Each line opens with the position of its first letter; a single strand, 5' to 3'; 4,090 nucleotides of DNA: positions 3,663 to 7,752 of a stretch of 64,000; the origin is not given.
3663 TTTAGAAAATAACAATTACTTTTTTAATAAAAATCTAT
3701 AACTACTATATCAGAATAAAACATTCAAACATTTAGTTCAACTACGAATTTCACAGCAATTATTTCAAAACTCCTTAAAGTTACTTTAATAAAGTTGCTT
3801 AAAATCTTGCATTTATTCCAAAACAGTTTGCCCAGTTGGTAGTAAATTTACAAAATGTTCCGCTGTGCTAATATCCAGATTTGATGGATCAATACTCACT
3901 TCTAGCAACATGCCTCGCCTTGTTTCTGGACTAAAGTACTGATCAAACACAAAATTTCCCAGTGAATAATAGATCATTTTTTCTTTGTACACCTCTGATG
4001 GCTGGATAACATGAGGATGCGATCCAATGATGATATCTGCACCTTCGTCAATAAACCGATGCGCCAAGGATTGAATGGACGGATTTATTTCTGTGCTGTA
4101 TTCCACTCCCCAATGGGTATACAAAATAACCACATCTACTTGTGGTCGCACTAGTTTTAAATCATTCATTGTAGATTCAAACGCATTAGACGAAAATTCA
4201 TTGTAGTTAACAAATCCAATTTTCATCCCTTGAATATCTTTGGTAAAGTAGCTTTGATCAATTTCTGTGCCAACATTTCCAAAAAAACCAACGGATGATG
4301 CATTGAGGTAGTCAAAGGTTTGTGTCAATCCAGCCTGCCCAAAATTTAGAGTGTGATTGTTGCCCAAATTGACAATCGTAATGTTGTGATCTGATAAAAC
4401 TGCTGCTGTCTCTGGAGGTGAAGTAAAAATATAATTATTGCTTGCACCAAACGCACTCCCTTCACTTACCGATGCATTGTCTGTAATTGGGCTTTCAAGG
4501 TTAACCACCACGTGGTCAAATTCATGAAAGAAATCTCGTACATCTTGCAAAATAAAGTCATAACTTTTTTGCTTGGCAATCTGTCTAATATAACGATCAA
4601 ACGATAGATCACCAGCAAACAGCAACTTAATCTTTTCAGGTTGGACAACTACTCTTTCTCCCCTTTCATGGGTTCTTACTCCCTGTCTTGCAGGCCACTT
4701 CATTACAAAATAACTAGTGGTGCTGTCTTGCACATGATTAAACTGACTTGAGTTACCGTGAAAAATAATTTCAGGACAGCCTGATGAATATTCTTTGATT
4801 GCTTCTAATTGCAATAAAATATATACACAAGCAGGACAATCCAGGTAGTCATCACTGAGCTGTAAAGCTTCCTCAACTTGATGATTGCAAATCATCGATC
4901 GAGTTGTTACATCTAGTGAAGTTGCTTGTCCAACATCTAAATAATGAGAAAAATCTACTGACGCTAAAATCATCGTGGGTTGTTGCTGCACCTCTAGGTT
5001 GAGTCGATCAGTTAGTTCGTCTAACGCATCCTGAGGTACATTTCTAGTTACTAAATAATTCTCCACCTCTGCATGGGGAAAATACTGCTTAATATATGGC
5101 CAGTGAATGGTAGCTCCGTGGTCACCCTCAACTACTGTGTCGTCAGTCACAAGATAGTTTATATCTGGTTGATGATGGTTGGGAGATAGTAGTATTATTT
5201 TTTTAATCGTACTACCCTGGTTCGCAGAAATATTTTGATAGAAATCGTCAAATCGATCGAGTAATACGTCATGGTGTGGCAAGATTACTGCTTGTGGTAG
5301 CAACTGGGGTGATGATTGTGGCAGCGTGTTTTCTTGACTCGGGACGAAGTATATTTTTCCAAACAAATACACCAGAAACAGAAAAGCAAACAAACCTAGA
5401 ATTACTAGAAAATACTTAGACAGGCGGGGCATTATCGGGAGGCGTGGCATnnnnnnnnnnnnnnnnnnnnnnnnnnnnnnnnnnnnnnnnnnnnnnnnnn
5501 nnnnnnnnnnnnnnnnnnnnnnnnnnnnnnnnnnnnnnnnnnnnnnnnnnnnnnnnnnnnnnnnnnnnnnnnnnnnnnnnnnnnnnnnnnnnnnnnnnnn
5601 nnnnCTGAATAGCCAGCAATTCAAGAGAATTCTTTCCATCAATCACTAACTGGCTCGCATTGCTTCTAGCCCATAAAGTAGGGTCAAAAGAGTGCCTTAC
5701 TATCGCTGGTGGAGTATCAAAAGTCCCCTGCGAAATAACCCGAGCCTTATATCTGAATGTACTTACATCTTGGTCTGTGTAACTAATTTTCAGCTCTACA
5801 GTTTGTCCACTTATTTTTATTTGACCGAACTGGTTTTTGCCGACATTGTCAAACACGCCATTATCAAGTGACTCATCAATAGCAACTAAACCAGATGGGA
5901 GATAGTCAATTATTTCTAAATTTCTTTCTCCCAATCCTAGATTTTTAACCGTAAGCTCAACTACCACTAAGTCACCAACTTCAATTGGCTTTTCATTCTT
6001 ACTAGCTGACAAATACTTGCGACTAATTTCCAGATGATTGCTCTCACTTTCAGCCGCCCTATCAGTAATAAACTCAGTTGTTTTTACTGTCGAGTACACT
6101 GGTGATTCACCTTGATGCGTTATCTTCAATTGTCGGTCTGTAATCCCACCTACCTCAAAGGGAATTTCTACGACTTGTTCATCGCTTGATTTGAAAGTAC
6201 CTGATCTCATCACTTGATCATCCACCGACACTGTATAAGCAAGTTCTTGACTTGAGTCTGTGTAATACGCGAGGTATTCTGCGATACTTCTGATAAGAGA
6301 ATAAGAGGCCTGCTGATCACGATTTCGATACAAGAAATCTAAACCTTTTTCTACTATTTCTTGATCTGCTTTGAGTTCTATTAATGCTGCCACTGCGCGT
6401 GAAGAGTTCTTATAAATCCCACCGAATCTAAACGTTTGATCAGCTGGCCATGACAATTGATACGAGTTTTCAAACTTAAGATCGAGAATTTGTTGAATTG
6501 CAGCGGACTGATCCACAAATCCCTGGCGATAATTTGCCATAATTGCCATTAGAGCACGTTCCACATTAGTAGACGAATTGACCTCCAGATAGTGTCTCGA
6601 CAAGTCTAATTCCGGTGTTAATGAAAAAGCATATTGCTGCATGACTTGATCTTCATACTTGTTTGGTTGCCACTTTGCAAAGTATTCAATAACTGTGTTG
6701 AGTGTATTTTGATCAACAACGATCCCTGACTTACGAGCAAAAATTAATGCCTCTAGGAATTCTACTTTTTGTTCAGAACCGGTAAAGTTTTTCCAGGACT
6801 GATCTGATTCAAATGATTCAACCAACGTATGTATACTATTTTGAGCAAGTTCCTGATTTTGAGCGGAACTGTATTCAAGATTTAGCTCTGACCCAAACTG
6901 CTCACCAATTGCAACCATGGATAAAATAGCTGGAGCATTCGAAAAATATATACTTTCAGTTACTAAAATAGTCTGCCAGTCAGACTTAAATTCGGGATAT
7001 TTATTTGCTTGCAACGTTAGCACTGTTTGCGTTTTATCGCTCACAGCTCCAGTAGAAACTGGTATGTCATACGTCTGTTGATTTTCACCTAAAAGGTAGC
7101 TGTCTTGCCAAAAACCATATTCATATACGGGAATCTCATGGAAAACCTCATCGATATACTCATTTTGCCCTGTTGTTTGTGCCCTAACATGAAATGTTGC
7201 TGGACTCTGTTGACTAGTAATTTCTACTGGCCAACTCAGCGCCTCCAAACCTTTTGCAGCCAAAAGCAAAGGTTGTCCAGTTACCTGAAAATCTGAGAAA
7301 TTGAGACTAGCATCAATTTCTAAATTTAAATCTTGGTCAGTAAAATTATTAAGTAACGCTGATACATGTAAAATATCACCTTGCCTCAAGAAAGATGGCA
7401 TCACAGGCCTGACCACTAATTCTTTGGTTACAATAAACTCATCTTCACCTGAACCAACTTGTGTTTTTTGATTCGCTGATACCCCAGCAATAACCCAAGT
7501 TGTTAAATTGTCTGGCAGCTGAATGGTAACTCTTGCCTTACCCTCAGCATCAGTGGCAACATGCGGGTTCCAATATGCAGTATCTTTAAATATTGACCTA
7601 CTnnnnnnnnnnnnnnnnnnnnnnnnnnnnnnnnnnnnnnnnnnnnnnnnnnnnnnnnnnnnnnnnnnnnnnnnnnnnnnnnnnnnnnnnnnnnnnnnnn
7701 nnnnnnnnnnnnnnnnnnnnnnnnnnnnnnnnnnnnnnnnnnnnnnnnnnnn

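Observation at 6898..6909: Thioester site of the A2M-like protein is degenerate (A-I-G-E-Q instead of C-x-E-Q)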

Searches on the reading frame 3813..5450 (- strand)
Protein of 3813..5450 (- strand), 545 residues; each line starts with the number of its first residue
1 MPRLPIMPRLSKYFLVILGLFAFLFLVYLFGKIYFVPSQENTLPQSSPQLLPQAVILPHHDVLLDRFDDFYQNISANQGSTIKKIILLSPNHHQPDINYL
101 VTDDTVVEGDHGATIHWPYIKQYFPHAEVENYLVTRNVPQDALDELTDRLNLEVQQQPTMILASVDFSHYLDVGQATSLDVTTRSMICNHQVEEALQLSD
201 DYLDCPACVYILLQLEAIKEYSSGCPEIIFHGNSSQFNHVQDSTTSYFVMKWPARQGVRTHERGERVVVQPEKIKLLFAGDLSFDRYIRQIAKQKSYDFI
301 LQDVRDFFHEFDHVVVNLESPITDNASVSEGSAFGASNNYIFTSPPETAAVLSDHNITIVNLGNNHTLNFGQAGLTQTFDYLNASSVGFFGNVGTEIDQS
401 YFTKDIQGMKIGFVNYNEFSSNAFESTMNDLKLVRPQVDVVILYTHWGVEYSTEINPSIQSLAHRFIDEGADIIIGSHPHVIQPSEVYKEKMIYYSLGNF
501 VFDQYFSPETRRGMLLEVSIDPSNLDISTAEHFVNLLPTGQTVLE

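Call 5: search_protein_families(library=pfam, proteins=[window:3813-5450:-], max_evalue=0.1)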
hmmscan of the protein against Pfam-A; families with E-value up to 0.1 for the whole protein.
window:3813-5450:- (545 aa): 2 families
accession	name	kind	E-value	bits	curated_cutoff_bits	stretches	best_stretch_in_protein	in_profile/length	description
PF09587.15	PGA_cap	-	3.4e-60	204.1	27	1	275-504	1-255/255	Bacterial capsule synthesis protein PGA_cap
PF01875.22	Memo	-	0.0017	18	27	1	102-247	113-265/269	Memo-like protein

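Call 41: search_protein_families(library=ncbifam, proteins=[window:3813-5450:-], max_evalue=0.01)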
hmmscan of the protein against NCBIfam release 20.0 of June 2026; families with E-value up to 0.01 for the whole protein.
window:3813-5450:- (545 aa): 2 families
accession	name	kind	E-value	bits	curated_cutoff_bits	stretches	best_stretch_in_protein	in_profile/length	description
NF038314.1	epimerase_MslH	equivalog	3.1e-15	55.5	700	1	435-502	248-317/439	lasso peptide C-terminal Trp epimerase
TIGR04336.1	AmmeMemoSam_B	hypoth_equivalog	2e-10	40.4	26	1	99-247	115-265/270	AmmeMemoRadiSam system protein B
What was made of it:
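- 3813..5450 (-): Overlapping downstream partner gene: N-terminal TM, Memo-like (AmmeMemoRadiSam-B-like) domain, PGA_cap domain. Pfam and NCBIfam (calls 5, 41).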

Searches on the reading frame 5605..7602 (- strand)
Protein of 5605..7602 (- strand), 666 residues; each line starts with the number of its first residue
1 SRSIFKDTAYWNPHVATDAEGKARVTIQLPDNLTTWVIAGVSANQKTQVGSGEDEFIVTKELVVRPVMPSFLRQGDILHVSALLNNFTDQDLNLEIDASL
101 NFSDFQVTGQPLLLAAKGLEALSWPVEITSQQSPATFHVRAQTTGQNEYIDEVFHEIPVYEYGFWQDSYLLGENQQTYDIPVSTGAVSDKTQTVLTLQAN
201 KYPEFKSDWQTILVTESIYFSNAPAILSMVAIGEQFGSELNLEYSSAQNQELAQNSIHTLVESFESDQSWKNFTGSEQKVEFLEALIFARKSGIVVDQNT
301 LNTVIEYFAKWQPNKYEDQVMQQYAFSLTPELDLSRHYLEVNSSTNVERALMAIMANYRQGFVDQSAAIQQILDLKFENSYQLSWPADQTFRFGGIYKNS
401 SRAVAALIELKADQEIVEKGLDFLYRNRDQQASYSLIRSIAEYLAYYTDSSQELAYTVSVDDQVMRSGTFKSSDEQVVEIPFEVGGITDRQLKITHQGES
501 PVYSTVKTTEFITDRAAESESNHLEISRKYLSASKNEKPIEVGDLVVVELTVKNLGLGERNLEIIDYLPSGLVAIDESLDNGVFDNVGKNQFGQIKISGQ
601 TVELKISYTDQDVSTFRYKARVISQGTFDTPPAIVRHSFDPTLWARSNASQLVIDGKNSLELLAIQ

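Call 37: predict_structure(alignment_id=A1)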
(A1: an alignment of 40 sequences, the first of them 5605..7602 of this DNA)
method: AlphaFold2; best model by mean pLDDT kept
length: 666 residues; sequences in the alignment: 40
mean_pLDDT: 86.9   pTM: 0.84
mean pLDDT of the five models: 86.9, 86.0, 85.6, 85.5, 85.3
residues with pLDDT >= 90: 388; 70-90: 208; 50-70: 62; < 50: 8
segments of 3 or more residues with pLDDT < 50: 267-269
pLDDT, mean of each block of 10 residues (from residue 1): 57 76 74 68 78 76 90 93 92 92 75 92 91 89 88 92 94 90 89 93 91 74 88 92 86 87 64 66 92 90 89 91 94 93 84 97 98 95 84 77 97 96 92 92 90 90 92 85 76 90 93 95 96 89 93 92 95 82 53 81 90 91 94 95 94 91 72
secondary structure, 60 per line:
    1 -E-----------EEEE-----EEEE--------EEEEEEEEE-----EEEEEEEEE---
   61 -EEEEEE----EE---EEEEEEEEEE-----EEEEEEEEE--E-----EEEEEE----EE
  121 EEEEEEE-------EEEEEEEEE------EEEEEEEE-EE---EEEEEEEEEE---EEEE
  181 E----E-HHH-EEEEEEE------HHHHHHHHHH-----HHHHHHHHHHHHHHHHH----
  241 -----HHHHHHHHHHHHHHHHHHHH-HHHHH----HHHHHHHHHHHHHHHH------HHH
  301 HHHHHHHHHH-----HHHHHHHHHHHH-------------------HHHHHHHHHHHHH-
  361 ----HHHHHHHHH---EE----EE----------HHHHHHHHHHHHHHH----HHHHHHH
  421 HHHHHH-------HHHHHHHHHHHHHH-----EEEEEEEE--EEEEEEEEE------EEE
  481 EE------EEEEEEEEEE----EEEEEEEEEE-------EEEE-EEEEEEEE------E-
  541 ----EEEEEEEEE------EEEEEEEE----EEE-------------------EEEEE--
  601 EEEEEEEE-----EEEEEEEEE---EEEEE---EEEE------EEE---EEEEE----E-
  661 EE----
elements in order: E14-17 E23-26 E35-43 E49-57 E62-67 E77-86 E92-100 E109-114 E119-127 E135-143 E150-157 E164-173 E177-181 E192-198 H205-214 H220-236 H246-265 H267-271 H276-291 H298-310 H316-327 H347-359 H365-373 H395-409 H414-426 H434-447 E453-460 E463-471 E478-482 E489-498 E503-512 E520-523 E525-532 E545-553 E560-567 E572-574 E594-598 E601-608 E614-622 E626-630 E634-637 E644-646 E650-654
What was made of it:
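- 6937..6960 (-): T1189-E-S-I-Y1193-F-S-N1196, the true homologue of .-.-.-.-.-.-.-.. Cys became Tyr, Glu became Ser, Gln became Asn; both pocket tyrosines became Thr and Ser. Loop-to-helix junction in the model (call 37).
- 6262..6990 (-): TED-like alpha/alpha toroid, aa 1179-1421: 12 predicted helices, strongly diverged. AF2 model, mean pLDDT 86.9 (call 37).
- On A2M / TEP / complement superfamily: AF2 model with 12 helices at aa 1179-1421, mean pLDDT 86.9 (call 37).
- Checked: It lies inside the predicted alpha/alpha-toroid (TED-like) region, in model helix 1194-1210 (call 37).
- The AF2 model shows helix 1179-1188, loop 1189-1193 and helix 1194-1210 (call 37). In the model it sits at the end of a 17-residue helix, not at the loop-helix junction (call 37).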

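Call 40: fold_search(model_id=the predicted structure, library=pdb)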
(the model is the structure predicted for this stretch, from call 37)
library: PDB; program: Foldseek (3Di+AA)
matches with E <= 10: 1809; with E <= 0.001: 135
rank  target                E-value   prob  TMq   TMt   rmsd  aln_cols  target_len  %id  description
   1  4u48                  3.8e-28  1.00  0.38  0.19  15.2       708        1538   14  Crystal structure of Salmonella alpha-2-macroglobulin (released 2014-09-17)
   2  4ziu                  6.6e-28  1.00  0.35  0.36  14.1       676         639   14  Crystal structure of native alpha-2-macroglobulin from Escherichia coli spanning the residues from domain MG7 to the C-t (released 2015-06-10)
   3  7ad6_A                1.7e-27  1.00  0.34  0.26  15.2       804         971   11  Crystal structure of human complement C5 in complex with the K92 bovine knob domain peptide. (released 2021-03-10)
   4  7zgj_B                4.4e-27  1.00  0.40  0.31  13.6       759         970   14  Trypanosoma brucei gambiense ISG65 in complex with human complement component C3 (released 2023-04-05)
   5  5a42                  4.6e-27  1.00  0.39  0.19  15.1       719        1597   14  Cryo-EM single particle 3D reconstruction of the native conformation of E. coli alpha-2-macroglobulin (ECAM) (released 2015-07-29)
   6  8cem_B                6.9e-27  1.00  0.40  0.30  13.7       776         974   13  Structure of bovine native C3, re-refinement (released 2023-04-05)
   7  9u61_D                8.8e-27  1.00  0.40  0.30  13.8       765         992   13  CP/MBL pathways C3 convertase C4b2a and C3 complex (released 2026-01-14)
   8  7op0_A                9.3e-27  1.00  0.35  0.26  15.2       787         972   12  Crystal structure of complement C5 in complex with chemically synthesized K92 knob domain. (released 2022-04-06)
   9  4u4j                  9.8e-27  1.00  0.38  0.19  15.5       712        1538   15  Crystal structure of Salmonella alpha-2-macroglobulin mutant Y1175G (released 2014-09-17)
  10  2win_D                1.3e-26  1.00  0.29  0.22  26.1       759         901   13  C3 convertase (C3bBb) stabilized by SCIN (released 2009-06-09)
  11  7ad7_A                1.4e-26  1.00  0.35  0.30  15.1       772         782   12  Crystal structure of human complement C5 in complex with the K8 bovine knob domain peptide. (released 2021-03-10)
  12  5hcc_A                1.5e-26  1.00  0.34  0.27  15.4       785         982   12  Ternary complex of human Complement C5 with Ornithodoros moubata OmCI and Dermacentor andersoni RaCI3. (released 2016-03-30)
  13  8cem_A                1.7e-26  1.00  0.39  0.30  14.1       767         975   13  Structure of bovine native C3, re-refinement (released 2023-04-05)
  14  8coe_A                1.7e-26  1.00  0.35  0.26  15.4       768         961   13  complement C5 in complex with the LCP0195 nanobody (released 2024-01-03)
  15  2win_B                1.7e-26  1.00  0.29  0.22  26.3       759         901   13  C3 convertase (C3bBb) stabilized by SCIN (released 2009-06-09)
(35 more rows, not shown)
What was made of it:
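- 5416..10524 (-): A2M/TEP-superfamily ORF, 1702 aa. Order: N-terminal TM, MG domains, BRD, Hint, MG7 (A2M), CUB-like, TED-like, bMG10/CTMG, C-terminal TM. The model of aa 975-1640 hits SaA2M 4u48 and ECAM 4ziu at E about 1e-28 (calls 37, 40).
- On A2M / TEP / complement superfamily: Foldseek 4u48/4ziu at E about 1e-28 (call 40).
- Closest known: Eukaryotic thioester-less family members. Same: C5 structures are among the Foldseek hits (call 40).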

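Call 58: search_solved_structures(query=A1, max_evalue=0.001, show_alignments=1)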
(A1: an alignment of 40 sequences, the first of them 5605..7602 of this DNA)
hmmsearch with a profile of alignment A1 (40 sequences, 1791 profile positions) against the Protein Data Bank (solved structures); distinct sequences matched with E-value up to 0.001: 95 (the best 60 are shown).
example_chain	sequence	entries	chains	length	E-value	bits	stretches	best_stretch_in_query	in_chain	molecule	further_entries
4u48_A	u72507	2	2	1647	7e-168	564.1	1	220-1786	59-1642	Putative inner membrane lipoprotein | alpha-2-macroglobulin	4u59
4ziq_A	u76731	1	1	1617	2.3e-167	562.3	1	214-1788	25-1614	Uncharacterized lipoprotein YfhM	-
5a42_A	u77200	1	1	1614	2.5e-167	562.2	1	217-1788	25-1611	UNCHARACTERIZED LIPOPROTEIN YFHM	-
4rtd_A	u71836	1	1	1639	4e-167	561.5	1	209-1788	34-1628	Uncharacterized lipoprotein YfhM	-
4u4j_A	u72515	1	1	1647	4.9e-166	557.9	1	220-1786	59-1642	Putative inner membrane lipoprotein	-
2pn5_A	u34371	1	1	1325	1.1e-78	268.3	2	951-1627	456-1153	Thioester-containing protein I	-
4d94_A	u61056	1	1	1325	1.6e-78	267.7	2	951-1627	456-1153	Thioester-containing protein 1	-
4lnv_A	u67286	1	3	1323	7.3e-78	265.6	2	949-1627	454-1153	Thioester-containing protein I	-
7von_A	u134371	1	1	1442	6.6e-77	262.4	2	1098-1746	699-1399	Alpha-2-macroglobulin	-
6tav_A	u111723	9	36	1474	7.3e-77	262.3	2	1098-1746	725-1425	Alpha-2-macroglobulin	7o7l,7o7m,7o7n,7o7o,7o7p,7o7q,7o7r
7voo_A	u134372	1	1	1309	5.3e-76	259.4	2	1098-1640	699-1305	Alpha-2-macroglobulin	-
4ziu_A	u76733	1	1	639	5.7e-74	252.7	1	1163-1788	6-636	Uncharacterized lipoprotein YfhM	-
9fx2_A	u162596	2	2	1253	9.2e-71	242.1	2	947-1586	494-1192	CD109 antigen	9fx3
8s3o_A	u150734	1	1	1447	1.9e-69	237.7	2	947-1629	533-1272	CD109 antigen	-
7q1y_A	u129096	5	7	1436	1.4e-68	234.8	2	1083-1641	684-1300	Alpha-2-macroglobulin-like protein 1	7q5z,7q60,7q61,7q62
3prx_B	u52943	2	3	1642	1.1e-43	152.3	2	1095-1640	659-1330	Cobra venom factor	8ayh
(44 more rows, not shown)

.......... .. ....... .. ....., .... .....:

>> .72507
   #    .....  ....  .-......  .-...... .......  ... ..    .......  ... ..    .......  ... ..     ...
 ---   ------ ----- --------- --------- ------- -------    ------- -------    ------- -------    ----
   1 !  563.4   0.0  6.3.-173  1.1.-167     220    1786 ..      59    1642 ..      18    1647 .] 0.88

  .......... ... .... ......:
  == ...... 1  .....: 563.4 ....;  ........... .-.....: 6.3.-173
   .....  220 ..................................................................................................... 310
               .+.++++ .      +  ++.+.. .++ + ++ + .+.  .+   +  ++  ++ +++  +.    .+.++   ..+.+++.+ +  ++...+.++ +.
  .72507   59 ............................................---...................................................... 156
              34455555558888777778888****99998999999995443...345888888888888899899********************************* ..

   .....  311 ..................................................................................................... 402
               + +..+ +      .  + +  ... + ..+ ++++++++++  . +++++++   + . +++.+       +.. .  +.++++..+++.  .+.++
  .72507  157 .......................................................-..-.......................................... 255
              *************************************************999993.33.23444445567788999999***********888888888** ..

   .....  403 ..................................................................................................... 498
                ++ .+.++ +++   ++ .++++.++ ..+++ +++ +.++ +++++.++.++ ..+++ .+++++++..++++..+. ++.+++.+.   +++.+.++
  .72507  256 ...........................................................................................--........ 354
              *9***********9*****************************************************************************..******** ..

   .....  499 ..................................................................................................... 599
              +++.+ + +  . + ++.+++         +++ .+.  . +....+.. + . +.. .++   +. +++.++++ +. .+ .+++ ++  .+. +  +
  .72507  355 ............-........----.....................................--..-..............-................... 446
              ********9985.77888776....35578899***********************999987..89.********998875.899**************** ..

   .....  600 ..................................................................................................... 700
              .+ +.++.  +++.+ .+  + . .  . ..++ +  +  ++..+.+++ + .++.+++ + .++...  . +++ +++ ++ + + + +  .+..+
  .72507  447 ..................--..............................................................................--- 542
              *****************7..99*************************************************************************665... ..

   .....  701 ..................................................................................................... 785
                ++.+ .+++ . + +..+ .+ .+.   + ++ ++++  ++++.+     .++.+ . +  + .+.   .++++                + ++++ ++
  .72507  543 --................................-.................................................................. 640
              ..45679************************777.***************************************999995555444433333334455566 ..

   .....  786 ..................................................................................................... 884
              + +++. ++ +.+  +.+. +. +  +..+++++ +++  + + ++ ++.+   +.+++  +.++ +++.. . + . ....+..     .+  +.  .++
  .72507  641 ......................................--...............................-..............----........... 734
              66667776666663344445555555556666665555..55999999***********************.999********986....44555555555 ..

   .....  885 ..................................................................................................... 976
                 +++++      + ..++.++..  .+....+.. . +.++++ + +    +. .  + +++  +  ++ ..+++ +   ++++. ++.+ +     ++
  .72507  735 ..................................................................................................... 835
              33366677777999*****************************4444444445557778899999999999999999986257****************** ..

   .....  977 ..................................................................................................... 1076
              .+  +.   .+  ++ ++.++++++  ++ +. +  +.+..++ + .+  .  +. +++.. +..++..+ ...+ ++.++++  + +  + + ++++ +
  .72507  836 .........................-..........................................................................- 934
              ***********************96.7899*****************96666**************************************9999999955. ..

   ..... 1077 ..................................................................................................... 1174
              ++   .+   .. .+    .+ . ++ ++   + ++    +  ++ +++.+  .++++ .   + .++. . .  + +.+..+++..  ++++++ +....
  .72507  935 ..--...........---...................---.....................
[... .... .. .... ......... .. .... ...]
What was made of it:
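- Tried and rejected: The profile against PDB gave 4u48 at 7e-168, but the printed alignment was cut before the TED (call 58).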
